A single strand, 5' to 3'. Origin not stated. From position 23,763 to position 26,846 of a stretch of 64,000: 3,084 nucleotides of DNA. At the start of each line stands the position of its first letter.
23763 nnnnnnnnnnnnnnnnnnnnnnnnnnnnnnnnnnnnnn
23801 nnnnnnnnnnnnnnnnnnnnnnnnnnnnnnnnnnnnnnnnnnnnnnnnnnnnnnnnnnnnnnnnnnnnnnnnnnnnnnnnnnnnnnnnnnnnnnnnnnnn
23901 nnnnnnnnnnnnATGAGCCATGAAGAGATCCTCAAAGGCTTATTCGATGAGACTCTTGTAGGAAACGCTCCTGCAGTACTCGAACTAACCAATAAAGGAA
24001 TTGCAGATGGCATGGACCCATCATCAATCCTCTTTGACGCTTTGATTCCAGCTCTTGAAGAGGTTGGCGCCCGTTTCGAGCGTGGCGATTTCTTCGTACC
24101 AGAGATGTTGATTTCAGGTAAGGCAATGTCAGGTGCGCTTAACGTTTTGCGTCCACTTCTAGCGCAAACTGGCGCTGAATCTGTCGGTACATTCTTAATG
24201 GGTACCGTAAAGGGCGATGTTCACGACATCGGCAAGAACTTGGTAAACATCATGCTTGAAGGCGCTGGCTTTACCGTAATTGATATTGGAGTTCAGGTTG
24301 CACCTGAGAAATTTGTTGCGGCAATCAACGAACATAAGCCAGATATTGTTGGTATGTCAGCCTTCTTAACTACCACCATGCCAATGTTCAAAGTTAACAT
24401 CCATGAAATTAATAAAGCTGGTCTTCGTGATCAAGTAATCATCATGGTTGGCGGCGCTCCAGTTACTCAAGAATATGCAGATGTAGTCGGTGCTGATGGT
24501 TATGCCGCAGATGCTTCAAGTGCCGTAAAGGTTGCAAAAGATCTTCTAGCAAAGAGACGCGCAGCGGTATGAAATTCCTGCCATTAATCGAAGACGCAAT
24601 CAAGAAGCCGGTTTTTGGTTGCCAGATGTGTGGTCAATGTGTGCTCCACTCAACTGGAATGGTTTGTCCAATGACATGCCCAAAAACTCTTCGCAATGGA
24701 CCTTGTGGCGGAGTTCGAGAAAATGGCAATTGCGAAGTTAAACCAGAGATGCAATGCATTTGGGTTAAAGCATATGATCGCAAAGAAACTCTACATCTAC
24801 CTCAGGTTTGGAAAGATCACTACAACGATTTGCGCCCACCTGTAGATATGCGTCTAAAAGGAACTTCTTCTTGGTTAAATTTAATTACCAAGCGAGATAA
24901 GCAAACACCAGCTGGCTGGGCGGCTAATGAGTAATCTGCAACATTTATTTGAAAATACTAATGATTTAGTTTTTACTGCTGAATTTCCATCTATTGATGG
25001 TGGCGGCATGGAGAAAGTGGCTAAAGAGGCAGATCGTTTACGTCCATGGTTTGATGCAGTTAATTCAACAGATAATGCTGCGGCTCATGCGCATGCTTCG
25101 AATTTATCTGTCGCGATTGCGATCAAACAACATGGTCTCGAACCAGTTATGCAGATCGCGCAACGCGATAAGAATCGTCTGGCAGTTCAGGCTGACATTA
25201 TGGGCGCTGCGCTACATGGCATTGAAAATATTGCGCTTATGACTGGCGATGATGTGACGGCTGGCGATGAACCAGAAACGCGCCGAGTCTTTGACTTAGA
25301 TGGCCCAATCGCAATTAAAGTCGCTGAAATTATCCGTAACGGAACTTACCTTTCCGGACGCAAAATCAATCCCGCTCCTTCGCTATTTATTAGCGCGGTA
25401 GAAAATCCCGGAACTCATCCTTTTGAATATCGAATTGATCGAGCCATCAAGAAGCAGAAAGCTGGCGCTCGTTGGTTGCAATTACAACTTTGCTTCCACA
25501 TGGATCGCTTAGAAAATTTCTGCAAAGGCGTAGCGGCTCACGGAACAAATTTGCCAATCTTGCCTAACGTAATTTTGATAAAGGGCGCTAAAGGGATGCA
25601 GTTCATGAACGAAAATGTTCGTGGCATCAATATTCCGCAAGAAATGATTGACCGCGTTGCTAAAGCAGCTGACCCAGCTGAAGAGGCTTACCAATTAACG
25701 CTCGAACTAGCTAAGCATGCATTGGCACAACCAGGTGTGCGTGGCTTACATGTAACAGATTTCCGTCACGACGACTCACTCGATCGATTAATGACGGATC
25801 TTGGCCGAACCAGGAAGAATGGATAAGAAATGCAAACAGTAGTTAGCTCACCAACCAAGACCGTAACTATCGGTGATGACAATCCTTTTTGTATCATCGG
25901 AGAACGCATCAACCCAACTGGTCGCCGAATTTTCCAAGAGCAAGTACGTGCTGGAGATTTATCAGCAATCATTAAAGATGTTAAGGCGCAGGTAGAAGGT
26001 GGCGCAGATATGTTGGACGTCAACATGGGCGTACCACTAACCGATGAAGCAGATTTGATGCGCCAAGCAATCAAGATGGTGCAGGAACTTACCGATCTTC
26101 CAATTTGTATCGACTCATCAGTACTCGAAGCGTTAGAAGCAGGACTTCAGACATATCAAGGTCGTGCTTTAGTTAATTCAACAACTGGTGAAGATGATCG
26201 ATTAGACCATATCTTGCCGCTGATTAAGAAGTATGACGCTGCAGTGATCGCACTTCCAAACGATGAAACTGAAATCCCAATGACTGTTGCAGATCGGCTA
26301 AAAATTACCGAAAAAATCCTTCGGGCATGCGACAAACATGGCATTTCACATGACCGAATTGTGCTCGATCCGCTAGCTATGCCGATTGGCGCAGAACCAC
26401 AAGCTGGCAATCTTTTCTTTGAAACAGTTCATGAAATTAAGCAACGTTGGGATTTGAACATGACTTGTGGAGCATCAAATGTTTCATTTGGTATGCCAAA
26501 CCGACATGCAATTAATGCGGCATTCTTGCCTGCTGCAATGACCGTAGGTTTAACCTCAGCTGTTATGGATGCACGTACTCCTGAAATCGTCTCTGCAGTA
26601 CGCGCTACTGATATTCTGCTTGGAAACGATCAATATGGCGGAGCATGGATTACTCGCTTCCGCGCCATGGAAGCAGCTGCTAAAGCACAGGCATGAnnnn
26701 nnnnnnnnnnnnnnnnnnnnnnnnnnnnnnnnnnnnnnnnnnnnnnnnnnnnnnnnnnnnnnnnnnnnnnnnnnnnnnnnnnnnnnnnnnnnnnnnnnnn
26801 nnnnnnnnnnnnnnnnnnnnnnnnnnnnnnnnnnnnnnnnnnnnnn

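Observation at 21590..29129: Corrinoid-dependent MttB-superfamily demethylation system wired directly into a choline/glycine-betaine operon of an apparently aerobic organism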

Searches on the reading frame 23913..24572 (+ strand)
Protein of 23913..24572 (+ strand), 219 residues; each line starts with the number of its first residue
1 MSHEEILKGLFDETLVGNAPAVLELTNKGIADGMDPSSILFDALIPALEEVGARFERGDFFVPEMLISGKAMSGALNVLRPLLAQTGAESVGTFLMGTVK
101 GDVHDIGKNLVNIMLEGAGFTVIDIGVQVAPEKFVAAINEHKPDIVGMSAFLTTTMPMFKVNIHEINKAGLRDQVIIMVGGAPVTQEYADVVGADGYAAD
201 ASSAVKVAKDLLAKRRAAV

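Call 3: search_protein_families(library=pfam, proteins=[window:23913-24572:+])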
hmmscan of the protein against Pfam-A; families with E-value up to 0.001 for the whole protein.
window:23913-24572:+ (219 aa): 2 families
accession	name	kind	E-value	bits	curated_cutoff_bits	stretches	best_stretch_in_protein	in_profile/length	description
PF02310.24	B12-binding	-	1.4e-29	102.9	32.1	1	93-205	2-120/121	B12 binding domain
PF02607.22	B12-binding_2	-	7.1e-16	58.6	23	1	12-79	7-73/74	B12 binding domain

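Call 4: search_protein_families(library=ncbifam, proteins=[window:23913-24572:+])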
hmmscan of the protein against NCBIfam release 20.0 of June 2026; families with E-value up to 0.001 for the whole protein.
window:23913-24572:+ (219 aa): 15 families
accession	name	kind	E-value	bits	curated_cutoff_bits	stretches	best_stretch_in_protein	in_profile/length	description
NF047996.1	corrin_MtgC_2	exception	1.1e-61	208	370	1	6-212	4-210/212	glycine betaine-specific corrinoid protein MtgC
NF041607.1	dimeth_corrin_MtbC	equivalog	1e-53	181.9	350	1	17-212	8-203/203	dimethylamine corrinoid protein MtbC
TIGR02370.1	pyl_corrinoid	subfamily_domain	2.8e-52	177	215.3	1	19-204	11-197/197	methyltransferase cognate corrinoid protein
NF047995.1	corrinoid_MtgC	exception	1.4e-49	168.5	310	1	5-214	3-215/215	glycine betaine-specific corrinoid protein MtgC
TIGR02082.1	metH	equivalog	9.1e-39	132.8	1010.85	1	17-216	657-862/1182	methionine synthase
NF040669.1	MtaC2_Meth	equivalog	2.3e-36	125.5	450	1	3-213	39-247/267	methanol--corrinoid protein MtaC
NF040655.1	MtaC_Meth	equivalog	5.3e-33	114.1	420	1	4-214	33-240/253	methanol--corrinoid protein MtaC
NF007024.0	PRK09490.1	equivalog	9.9e-31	106.4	1497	1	36-216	691-880/1234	methionine synthase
NF002612.0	PRK02261.1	equivalog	8e-13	48.1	110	1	93-184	5-95/148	methylaspartate mutase subunit S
TIGR01501.1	MthylAspMutase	equivalog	7.5e-11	41.9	135.8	1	93-189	3-100/134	methylaspartate mutase subunit S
NF040743.1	ornith_mutase_E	equivalog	1.9e-08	32.8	800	1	95-216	599-727/730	D-ornithine 4,5-aminomutase subunit OraE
TIGR00640.1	acid_CoA_mut_C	subfamily_domain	4e-08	33.3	57.45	1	100-190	11-100/132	methylmalonyl-CoA mutase C-terminal domain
NF052385.1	Lys_5_6_beta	equivalog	7.2e-07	29.1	280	1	119-209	138-231/241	lysine 5,6-aminomutase subunit beta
NF052513.1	TransRegCarH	equivalog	7.2e-06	25.5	400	1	34-198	110-264/274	HTH-type transcriptional repressor CarH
NF006944.0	PRK09426.1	equivalog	0.00018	19.6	876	1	96-198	594-697/721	methylmalonyl-CoA mutase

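Call 39: search_solved_structures(query=window:23913-24572:+)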
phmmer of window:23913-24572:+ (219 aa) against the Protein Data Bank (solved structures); distinct sequences matched with E-value up to 0.001: 27.
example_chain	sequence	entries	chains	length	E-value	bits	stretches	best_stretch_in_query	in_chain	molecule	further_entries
1y80_A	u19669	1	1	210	2.9e-55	190.6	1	9-212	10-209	Predicted cobalamin binding protein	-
7xcn_M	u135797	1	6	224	1.6e-42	149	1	23-209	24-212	Trimethylamine methyltransferase corrinoid protein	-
3ezx_A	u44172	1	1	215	2.3e-33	119.1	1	3-211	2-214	Monomethylamine corrinoid protein 1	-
4jgi_A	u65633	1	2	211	2.9e-33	118.8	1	22-209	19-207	Putative uncharacterized protein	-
8ssd_A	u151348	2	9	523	2.1e-26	96.4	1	29-210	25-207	Methionine synthase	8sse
9cbp_A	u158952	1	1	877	4.2e-26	95.4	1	29-209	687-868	Methionine synthase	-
8ssc_A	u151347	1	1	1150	7.8e-26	94.5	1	29-210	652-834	Methionine synthase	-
9cbq_A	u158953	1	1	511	1.8e-25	93.3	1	29-208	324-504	Methionine synthase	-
9cbo_A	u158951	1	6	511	2.5e-25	92.9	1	29-208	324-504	Methionine synthase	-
9cbr_A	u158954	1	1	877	2.6e-25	92.8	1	29-209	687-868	Methionine synthase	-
8g3h_A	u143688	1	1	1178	3.5e-25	92.4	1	33-206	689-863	Methionine synthase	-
2i2x_B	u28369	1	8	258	8.2e-23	84.7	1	16-213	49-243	Methyltransferase 1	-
1bmt_A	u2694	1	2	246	2.2e-21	80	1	31-197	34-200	METHIONINE SYNTHASE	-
3bul_A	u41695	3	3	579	1.1e-20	77.7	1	30-197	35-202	Methionine synthase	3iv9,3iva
1k7y_A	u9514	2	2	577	4.2e-19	72.5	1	31-197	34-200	methionine synthase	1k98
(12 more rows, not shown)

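Call 54: search_dna_similar(query=window:23913-24569:+, collection=plasmids, mode=protein, max_rows=20)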
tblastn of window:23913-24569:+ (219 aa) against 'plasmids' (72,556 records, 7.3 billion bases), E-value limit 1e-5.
Records with a match: 139; places in all: 146; records where one place covers at least 80% of the query: 26.
Best place of each record, by identity: <60% 139.
By first word of the organism name: Streptomyces 49; Escherichia 8; Rhodococcus 8; Phyllobacterium 6; Acinetobacter 6; Paracoccus 4; Sinorhizobium 4; Acaryochloris 3; Aminobacter 2; Proteus 2; and 42 more.
By predicted mobility (MOB-suite, as given by PLSDB): non-mobilizable 107; mobilizable 23; conjugative 9.
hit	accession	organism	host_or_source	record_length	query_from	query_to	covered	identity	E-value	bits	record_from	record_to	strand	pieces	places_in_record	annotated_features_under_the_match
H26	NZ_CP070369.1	Paracoccus methylovorus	whole organism,grassland soil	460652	1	187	85%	48.1%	2e-50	182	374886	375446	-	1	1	B12-binding domain-containing protein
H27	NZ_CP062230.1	Mesorhizobium onobrychidis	Sainfoin,pure bacterial culture,Nodule ...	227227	1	187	85%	48.1%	3e-49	178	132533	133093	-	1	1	B12-binding domain-containing protein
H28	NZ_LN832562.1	Paracoccus aminovorans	-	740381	1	187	85%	48.1%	3e-48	176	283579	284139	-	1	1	B12-binding domain-containing protein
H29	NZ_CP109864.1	Paracoccus aminovorans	bacteria,human fecal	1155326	1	187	85%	48.1%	3e-48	176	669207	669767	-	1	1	record has no annotation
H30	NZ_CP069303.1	Shinella sp. PSBB067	monoisolate,Minnesota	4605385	1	187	85%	47.6%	4e-48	175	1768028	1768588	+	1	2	none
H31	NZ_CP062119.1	Aminobacter sp. SR38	bacterial pure culture,soil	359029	1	187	85%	47.1%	2e-49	179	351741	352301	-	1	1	B12-binding domain-containing protein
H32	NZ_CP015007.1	Aminobacter aminovorans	cell culture,soil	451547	1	187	85%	47.1%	4e-49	178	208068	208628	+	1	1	B12-binding domain-containing protein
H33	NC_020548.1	Azoarcus sp. KH32C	-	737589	3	186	84%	47.3%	2e-47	173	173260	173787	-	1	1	corrinoid protein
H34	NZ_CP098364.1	Paracoccus sp. TOH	cell cuture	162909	1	187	85%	46.0%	6e-48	175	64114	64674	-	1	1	B12-binding domain-containing protein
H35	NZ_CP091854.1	Terrarubrum flagellatum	cell culture,forest soil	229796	3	187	84%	46.5%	1e-46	171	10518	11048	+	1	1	B12-binding domain-containing protein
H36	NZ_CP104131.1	Sinorhizobium sp. K101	Phaseolus vulgaris,cell ...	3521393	1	187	85%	45.5%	7e-47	172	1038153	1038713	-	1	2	none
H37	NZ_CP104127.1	Sinorhizobium sp. M103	Phaseolus vulgaris,cell ...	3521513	1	187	85%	45.5%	7e-47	172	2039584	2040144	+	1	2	none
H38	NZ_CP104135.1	Sinorhizobium sp. C101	Phaseolus vulgaris,cell ...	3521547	1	187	85%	45.5%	7e-47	172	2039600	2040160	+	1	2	none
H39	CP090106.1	Sinorhizobium meliloti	Medicago,Cell culture,Plant nodule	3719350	1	187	85%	45.5%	7e-47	172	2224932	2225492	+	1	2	cobalamin-binding protein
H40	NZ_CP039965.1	Pseudorhodobacter turbinis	single bacterial isolate,Turban shell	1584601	1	187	85%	45.5%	2e-44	165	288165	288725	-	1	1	record has no annotation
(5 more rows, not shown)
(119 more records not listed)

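Call 55: get_annotated_region(hit=H26, flank=14000)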
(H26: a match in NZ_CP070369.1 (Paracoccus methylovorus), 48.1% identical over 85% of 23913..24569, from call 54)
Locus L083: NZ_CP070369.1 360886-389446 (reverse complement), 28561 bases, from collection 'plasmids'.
description: Paracoccus methylovorus strain H4-D09 plasmid p1, complete sequence
organism: Paracoccus methylovorus (NCBI taxid 2812658)
taxonomy: Bacteria; Pseudomonadota; Alphaproteobacteria; Rhodobacterales; Paracoccaceae; Paracoccus; Paracoccus methylovorus
host: -; source: whole organism,grassland soil; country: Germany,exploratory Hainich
typing (MOB-suite, as given by PLSDB): non-mobilizable; replicon rep_cluster_560
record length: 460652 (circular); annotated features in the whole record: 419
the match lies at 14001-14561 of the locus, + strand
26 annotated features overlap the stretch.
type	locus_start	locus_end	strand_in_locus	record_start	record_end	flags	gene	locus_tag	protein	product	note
CDS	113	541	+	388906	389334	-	-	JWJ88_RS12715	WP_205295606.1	Hint domain-containing protein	-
CDS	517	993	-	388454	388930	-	-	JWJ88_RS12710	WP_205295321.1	SRPBCC family protein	-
CDS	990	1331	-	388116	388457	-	-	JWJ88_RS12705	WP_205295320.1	metalloregulator ArsR/SmtB family transcription factor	GO:0006355 - regulation of DNA-templated transcription [Evidence IEA]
CDS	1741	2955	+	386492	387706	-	-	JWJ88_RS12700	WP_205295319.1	M24 family metallopeptidase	-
CDS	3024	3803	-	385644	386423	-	-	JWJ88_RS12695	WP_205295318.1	creatininase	GO:0046449 - creatinine metabolic process [Evidence IEA]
CDS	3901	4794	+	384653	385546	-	-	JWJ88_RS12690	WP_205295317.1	LysR substrate-binding domain-containing protein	-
CDS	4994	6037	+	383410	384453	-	-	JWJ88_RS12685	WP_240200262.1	spermidine/putrescine ABC transporter substrate-binding protein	GO:0015846 - polyamine transport [Evidence IEA]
CDS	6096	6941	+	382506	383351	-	-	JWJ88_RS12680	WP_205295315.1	ABC transporter permease subunit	GO:0055085 - transmembrane transport [Evidence IEA]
CDS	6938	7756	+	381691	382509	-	-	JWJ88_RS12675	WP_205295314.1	ABC transporter permease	GO:0055085 - transmembrane transport [Evidence IEA]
CDS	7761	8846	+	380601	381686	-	-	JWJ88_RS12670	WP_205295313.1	ABC transporter ATP-binding protein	-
CDS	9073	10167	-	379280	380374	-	-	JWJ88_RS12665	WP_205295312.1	IS630 family transposase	-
CDS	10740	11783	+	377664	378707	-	-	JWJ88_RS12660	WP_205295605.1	GlxA family transcriptional regulator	-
CDS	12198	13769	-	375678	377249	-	-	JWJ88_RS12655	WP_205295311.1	trimethylamine methyltransferase family protein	-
CDS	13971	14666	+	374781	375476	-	-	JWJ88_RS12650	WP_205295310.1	B12-binding domain-containing protein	-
CDS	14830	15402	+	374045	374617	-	-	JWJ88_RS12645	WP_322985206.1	DUF1638 domain-containing protein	-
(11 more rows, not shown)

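Call 56: get_annotated_region(hit=H39, flank=14000)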
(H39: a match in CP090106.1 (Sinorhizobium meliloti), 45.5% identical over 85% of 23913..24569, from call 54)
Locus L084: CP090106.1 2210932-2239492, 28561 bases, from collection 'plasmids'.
description: Sinorhizobium meliloti strain Ak57 plasmid pSymB, complete sequence
organism: Sinorhizobium meliloti (NCBI taxid 382)
taxonomy: Bacteria; Pseudomonadota; Alphaproteobacteria; Hyphomicrobiales; Rhizobiaceae; Sinorhizobium; Sinorhizobium meliloti
host: -; source: Medicago,Cell culture,Plant nodule; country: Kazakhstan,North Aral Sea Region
typing (MOB-suite, as given by PLSDB): non-mobilizable
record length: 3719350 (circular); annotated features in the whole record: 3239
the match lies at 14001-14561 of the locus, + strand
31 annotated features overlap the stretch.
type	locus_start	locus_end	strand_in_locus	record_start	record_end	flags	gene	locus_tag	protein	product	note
CDS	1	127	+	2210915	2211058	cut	-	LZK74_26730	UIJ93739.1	hypothetical protein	-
CDS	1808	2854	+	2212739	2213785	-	-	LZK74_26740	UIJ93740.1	glycine betaine/L-proline ABC transporter ATP-binding protein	-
CDS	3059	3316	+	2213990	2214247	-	-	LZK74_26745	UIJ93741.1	type II toxin-antitoxin system ParD family antitoxin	-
CDS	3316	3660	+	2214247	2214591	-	-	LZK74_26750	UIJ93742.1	type II toxin-antitoxin system RelE/ParE family toxin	-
CDS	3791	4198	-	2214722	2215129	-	-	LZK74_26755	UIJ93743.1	tautomerase family protein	-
CDS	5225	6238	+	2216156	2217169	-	bmt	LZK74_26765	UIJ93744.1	betaine--homocysteine S-methyltransferase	-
CDS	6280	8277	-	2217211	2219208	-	-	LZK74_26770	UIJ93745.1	acyltransferase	-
CDS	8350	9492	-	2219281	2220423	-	-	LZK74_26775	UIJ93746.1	pyridoxal phosphate-dependent aminotransferase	-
CDS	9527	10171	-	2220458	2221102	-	-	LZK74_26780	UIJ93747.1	PAS domain-containing protein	-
CDS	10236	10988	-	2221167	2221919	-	-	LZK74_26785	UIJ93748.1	phosphodiester glycosidase family protein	-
CDS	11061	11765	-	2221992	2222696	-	-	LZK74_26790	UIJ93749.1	ferredoxin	-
CDS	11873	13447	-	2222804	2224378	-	-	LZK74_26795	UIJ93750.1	trimethylamine methyltransferase family protein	-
CDS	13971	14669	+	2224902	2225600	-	-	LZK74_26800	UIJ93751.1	cobalamin-binding protein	-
CDS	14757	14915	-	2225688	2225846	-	-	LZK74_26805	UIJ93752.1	entericidin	-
CDS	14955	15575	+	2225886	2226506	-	-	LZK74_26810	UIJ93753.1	DUF1638 domain-containing protein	-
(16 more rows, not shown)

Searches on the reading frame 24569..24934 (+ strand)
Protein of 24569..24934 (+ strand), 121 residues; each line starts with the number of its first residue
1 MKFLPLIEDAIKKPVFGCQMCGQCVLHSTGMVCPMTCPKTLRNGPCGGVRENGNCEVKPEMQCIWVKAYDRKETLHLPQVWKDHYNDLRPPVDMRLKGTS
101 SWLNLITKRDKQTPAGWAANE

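Call 3: search_protein_families(library=pfam, proteins=[window:24569-24934:+])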
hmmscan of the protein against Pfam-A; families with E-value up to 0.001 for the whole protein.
window:24569-24934:+ (121 aa): 1 family
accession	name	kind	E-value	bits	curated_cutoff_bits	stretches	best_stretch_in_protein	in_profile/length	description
PF12225.13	DUF5981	-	1.8e-27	95.3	23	1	8-79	12-83/95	Methylene-tetrahydrofolate reductase C terminal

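Call 4: search_protein_families(library=ncbifam, proteins=[window:24569-24934:+])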
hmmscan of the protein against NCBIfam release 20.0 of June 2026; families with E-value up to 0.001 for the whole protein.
window:24569-24934:+ (121 aa): 0 families

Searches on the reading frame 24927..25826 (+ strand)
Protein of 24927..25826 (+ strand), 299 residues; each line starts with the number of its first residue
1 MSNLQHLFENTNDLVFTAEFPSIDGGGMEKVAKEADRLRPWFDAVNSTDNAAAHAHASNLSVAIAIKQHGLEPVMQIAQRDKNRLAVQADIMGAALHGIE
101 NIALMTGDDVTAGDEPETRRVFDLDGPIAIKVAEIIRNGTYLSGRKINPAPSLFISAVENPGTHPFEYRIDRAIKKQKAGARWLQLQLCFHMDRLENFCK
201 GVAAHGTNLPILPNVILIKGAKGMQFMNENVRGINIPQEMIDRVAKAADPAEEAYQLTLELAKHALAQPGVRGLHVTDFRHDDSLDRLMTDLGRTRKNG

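Call 3: search_protein_families(library=pfam, proteins=[window:24927-25826:+])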
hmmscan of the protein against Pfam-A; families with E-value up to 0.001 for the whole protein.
window:24927-25826:+ (299 aa): 1 family
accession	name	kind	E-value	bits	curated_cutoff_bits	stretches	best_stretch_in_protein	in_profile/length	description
PF02219.23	MTHFR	-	1.2e-27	97.5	24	1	12-291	9-285/287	Methylenetetrahydrofolate reductase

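Call 4: search_protein_families(library=ncbifam, proteins=[window:24927-25826:+])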
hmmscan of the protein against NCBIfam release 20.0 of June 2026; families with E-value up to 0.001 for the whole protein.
window:24927-25826:+ (299 aa): 3 families
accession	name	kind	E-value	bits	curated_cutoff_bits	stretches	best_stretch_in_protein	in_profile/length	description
NF006396.0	PRK08645.1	equivalog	2.1e-41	141.7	453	1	27-267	335-574/611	bifunctional homocysteine S-methyltransferase/methylenetetrahydrofolate reductase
TIGR00676.1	fadh2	equivalog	9.7e-16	57.9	293.7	1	25-287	11-269/275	methylenetetrahydrofolate reductase [NAD(P)H]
TIGR00677.1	fadh2_euk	equivalog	2.8e-11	43.3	310.05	1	45-293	33-276/281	methylenetetrahydrofolate reductase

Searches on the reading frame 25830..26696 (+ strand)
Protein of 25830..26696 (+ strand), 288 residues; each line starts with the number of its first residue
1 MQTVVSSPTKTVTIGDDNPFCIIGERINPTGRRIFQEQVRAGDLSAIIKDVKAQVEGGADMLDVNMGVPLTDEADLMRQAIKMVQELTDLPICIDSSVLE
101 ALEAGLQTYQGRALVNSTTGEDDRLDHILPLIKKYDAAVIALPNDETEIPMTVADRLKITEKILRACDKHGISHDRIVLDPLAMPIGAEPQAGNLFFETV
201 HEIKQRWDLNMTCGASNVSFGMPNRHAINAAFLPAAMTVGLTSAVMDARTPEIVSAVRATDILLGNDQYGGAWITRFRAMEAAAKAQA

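Call 3: search_protein_families(library=pfam, proteins=[window:25830-26696:+])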
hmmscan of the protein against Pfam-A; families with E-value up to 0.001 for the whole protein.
window:25830-26696:+ (288 aa): 3 families
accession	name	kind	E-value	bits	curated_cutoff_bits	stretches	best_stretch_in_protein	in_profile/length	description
PF00809.28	Pterin_bind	-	6.6e-31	108.2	25.5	1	24-243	1-240/244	Pterin binding enzyme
PF03599.22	CdhD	-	2.1e-07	30.4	24.8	1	74-188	82-183/387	CO dehydrogenase/acetyl-CoA synthase delta subunit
PF02007.24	MtrH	-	0.00018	21.2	22.8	1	70-219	74-226/299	Tetrahydromethanopterin S-methyltransferase MtrH subunit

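Call 4: search_protein_families(library=ncbifam, proteins=[window:25830-26696:+])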
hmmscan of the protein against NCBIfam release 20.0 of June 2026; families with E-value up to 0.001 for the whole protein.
window:25830-26696:+ (288 aa): 7 families
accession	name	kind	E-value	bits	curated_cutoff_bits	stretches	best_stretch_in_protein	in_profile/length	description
NF005719.0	PRK07535.1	domain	2.8e-97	325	259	1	20-284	1-265/268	methyltetrahydrofolate:corrinoid/iron-sulfur protein methyltransferase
TIGR02082.1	metH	equivalog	3.3e-44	150.9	1010.85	1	3-251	326-589/1182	methionine synthase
NF040758.1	CODH_ACS_meth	exception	2.3e-38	132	370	1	20-272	4-257/261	carbon monoxide dehydrogenase/acetyl-CoA synthase methytransferase subunit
NF007024.0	PRK09490.1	equivalog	1.1e-33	116.1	1497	1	8-252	348-607/1234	methionine synthase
TIGR00284.1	TIGR00284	hypoth_equivalog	2.5e-11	42.8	256.65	1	32-219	152-322/497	dihydropteroate synthase-like protein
TIGR01496.1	DHPS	equivalog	5.2e-07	29.6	162.6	1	41-217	19-206/258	dihydropteroate synthase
NF002142.0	PRK00979.1-1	subfamily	1e-06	28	287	1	74-219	79-221/306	tetrahydromethanopterin S-methyltransferase subunit H family protein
